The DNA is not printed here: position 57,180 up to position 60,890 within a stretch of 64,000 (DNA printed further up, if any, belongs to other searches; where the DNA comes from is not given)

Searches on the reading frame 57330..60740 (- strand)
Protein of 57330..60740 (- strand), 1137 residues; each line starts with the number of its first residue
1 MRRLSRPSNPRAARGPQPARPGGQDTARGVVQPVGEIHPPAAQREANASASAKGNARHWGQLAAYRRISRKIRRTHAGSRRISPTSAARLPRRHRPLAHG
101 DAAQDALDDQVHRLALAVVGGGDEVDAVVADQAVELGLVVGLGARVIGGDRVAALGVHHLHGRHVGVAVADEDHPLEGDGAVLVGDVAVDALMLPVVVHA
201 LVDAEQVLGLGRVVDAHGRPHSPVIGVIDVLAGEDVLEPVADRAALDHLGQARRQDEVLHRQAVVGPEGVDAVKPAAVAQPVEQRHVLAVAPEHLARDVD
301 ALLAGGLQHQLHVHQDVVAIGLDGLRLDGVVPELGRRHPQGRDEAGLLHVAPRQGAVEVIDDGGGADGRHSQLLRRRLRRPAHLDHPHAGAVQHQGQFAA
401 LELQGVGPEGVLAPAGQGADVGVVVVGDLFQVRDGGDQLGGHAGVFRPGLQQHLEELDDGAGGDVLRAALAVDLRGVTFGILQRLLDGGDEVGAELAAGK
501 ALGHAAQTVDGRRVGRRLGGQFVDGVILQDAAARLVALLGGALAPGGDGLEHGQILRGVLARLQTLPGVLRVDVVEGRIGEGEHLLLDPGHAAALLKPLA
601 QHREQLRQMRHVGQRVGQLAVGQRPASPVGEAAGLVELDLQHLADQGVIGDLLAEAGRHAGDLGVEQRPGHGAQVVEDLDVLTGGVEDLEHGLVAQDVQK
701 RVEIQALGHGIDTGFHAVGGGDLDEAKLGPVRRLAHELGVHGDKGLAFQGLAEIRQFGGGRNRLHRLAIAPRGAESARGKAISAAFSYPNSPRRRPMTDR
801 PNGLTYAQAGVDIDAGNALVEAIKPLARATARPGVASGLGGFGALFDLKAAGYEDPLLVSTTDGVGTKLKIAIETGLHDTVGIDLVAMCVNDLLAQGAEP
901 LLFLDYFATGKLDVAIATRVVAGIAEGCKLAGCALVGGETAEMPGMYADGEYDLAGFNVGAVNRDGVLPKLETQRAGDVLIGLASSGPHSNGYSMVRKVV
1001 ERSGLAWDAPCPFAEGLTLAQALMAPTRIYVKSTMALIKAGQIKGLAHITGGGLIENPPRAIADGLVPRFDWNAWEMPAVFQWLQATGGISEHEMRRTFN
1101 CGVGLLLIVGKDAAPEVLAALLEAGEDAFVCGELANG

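Call 56: search_protein_families(library=pfam, proteins=[window:57330-60740:-], max_evalue=0.00001)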
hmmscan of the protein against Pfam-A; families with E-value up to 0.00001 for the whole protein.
window:57330-60740:- (1137 aa): 2 families
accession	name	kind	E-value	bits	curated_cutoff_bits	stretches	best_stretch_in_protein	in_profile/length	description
PF02769.27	AIRS_C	-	1.4e-30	106.9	23.1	1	975-1135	1-146/156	AIR synthase related protein, C-terminal domain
PF00586.29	AIRS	-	3.5e-23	82.6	24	1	857-962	14-112/112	AIR synthase related protein, N-terminal domain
